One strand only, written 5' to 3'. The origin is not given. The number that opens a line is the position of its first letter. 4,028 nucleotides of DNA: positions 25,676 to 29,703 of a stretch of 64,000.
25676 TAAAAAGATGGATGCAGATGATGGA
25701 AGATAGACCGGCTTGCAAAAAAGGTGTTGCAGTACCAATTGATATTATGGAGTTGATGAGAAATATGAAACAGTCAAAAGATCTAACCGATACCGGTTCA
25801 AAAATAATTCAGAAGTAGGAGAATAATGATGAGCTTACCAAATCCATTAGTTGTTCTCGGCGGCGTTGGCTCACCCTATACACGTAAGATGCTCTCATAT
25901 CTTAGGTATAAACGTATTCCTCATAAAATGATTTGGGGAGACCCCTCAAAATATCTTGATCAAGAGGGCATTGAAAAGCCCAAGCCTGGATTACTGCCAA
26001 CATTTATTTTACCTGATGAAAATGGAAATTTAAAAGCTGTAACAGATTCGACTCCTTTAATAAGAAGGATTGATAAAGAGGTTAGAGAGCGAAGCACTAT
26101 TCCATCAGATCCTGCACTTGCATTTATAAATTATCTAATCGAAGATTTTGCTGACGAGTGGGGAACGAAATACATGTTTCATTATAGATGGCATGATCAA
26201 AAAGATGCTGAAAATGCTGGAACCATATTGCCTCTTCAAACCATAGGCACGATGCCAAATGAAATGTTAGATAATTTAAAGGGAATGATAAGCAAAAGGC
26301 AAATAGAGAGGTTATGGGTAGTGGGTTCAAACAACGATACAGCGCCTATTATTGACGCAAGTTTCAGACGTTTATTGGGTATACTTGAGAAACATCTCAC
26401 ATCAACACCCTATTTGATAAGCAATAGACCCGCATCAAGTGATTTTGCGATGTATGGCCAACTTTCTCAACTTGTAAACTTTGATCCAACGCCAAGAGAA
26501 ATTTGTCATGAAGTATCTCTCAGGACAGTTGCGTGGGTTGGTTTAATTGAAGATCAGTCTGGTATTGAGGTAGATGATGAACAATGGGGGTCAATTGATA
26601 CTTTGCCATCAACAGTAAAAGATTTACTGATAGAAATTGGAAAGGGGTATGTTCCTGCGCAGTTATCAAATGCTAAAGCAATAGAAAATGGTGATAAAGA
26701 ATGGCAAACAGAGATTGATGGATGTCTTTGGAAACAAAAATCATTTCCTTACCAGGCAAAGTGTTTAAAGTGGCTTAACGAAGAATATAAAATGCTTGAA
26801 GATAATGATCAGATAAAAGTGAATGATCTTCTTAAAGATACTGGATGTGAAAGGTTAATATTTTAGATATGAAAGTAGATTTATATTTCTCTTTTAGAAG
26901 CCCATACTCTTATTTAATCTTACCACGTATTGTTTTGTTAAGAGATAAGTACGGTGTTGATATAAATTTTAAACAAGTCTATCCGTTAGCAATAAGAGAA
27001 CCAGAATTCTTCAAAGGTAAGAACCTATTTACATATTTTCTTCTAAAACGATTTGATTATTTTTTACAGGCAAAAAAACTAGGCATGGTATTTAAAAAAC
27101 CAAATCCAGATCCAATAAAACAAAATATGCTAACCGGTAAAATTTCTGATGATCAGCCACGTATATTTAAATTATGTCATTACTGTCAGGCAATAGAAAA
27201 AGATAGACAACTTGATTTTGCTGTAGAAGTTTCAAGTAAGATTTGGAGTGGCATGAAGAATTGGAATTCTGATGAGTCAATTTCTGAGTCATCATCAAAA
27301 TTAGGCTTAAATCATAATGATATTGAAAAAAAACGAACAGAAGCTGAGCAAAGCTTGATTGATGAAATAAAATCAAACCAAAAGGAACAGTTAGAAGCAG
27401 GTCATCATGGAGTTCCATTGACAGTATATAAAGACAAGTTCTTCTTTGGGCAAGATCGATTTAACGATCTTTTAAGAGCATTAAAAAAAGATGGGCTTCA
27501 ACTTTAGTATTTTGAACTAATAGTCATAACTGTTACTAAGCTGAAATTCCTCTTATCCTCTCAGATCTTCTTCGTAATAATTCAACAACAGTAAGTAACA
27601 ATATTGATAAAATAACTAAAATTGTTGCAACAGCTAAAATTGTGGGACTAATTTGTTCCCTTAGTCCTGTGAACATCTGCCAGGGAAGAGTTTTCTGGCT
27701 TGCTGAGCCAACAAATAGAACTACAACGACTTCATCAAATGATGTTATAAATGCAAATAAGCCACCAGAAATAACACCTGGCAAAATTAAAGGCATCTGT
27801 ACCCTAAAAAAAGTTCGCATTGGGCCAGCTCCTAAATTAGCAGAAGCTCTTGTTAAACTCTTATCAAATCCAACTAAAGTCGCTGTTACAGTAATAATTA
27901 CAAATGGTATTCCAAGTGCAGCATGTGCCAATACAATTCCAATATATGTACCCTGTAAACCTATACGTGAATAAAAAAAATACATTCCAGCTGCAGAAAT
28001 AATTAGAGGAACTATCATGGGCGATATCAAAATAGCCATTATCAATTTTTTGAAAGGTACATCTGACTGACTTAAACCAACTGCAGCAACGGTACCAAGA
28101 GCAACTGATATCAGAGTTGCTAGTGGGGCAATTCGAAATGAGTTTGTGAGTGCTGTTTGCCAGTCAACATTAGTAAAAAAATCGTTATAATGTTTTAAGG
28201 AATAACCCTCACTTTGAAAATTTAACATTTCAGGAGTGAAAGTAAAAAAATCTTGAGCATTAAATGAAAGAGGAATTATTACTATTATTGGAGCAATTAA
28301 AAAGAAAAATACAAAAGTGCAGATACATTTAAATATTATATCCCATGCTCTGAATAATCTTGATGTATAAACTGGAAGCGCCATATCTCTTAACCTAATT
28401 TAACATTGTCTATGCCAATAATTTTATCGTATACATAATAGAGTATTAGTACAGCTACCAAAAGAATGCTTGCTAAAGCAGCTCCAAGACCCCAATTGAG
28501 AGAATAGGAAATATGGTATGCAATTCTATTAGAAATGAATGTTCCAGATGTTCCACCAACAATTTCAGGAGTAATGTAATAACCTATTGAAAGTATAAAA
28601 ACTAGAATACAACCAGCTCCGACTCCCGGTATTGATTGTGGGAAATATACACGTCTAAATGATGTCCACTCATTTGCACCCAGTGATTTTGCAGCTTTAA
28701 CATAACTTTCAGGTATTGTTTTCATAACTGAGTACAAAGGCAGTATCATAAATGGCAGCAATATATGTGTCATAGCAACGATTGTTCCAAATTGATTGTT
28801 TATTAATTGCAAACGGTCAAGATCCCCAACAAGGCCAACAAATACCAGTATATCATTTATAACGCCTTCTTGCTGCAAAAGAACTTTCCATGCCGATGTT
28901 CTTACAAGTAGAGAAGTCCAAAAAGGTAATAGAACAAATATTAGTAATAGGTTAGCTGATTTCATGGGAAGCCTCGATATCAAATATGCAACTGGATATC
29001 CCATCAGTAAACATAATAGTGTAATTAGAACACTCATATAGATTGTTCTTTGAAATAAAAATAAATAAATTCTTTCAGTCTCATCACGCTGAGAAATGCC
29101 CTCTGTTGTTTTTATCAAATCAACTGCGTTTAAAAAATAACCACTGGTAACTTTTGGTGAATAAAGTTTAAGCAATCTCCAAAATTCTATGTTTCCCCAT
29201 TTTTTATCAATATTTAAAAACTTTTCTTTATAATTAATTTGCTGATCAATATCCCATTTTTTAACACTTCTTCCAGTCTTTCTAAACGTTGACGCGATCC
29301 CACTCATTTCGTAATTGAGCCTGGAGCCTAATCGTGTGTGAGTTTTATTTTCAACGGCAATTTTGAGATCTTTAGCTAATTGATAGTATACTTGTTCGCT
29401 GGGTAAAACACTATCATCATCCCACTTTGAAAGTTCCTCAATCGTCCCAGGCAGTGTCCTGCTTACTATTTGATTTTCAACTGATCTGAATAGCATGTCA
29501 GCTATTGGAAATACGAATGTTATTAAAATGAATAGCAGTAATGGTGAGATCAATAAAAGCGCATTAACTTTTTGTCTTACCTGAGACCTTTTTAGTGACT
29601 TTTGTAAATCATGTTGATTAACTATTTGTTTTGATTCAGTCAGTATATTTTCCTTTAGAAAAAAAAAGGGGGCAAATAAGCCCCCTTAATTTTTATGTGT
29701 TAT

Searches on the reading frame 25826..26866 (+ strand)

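Call 72: search_protein_families(library=ncbifam, proteins=[window:25826-26866:+])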
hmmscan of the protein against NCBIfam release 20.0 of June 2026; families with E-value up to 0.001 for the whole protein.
window:25826-26866:+ (346 aa): 1 family
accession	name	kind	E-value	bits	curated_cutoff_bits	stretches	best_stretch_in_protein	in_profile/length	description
NF049950.1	IsopEpoxGlthnTfaseIsoI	equivalog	7e-05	22.5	300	1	16-218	17-208/238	iIsoprene-epoxide--glutathione S-transferase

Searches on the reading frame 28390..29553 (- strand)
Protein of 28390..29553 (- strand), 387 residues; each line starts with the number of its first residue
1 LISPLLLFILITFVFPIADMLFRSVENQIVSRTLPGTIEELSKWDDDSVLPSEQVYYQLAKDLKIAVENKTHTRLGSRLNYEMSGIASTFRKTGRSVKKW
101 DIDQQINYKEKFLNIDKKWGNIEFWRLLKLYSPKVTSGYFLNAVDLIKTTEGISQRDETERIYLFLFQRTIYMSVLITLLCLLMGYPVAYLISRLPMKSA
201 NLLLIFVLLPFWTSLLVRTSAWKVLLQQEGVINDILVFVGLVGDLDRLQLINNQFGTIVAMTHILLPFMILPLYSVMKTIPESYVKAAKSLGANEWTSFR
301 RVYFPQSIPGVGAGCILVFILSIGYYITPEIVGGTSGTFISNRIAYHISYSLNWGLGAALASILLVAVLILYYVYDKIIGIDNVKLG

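Call 72: search_protein_families(library=ncbifam, proteins=[window:28390-29553:-])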
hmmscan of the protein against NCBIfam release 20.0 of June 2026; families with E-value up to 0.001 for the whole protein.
window:28390-29553:- (387 aa): 28 families (the best 25 are shown)
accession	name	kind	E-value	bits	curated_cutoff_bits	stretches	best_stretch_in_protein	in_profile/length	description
NF007044.0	PRK09497.1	equivalog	2.7e-50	171.5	348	1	160-377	58-273/285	spermidine/putrescine ABC transporter permease PotB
NF007963.0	PRK10683.1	equivalog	3.7e-37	128.4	489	1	161-370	93-300/317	putrescine ABC transporter permease PotH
NF043074.1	MMSYN1_0196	equivalog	3.2e-23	82.4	350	1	162-376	62-260/277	spermidine/putrescine ABC transporter permease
NF011624.0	PRK15050.1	equivalog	8.3e-18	64.5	247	1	168-378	76-285/297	2-aminoethylphosphonate ABC transporter permease subunit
TIGR00969.1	3a0106s02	subfamily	1e-17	64.5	240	1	159-335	55-224/272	sulfate ABC transporter permease subunit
TIGR01581.1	Mo_ABC_porter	hypoth_equivalog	2.7e-17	63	210.3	1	172-335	28-184/225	ABC transporter permease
TIGR02139.1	permease_CysT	equivalog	5.4e-15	55.7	246.1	1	166-370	51-250/265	sulfate ABC transporter permease subunit CysT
TIGR03226.1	PhnU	equivalog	2.9e-13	50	283.45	1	170-377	96-302/311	2-aminoethylphosphonate ABC transporter permease subunit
TIGR02141.1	modB_ABC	equivalog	6.1e-13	48.9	182.6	1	171-372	4-200/208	molybdate ABC transporter permease subunit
NF007047.0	PRK09500.1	equivalog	1.4e-12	47.8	326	1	257-374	131-247/257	spermidine/putrescine ABC transporter permease PotC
TIGR03262.1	PhnU2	equivalog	1.4e-12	47.1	593.25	1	164-376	53-254/546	putative 2-aminoethylphosphonate ABC transporter permease subunit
NF008208.0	PRK10971.1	equivalog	1.4e-10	41.1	415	1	168-374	61-262/277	sulfate/thiosulfate ABC transporter permease CysT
TIGR02140.1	permease_CysW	equivalog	1.1e-09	38.2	329.1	1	168-374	50-250/261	sulfate ABC transporter permease subunit CysW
NF006939.0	PRK09421.1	equivalog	2.3e-09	37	262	1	171-326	16-165/230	molybdate ABC transporter permease subunit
NF040839.1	tungstate_WtpB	equivalog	3.2e-09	36.8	340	1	166-323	45-194/251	tungstate ABC transporter permease WtpB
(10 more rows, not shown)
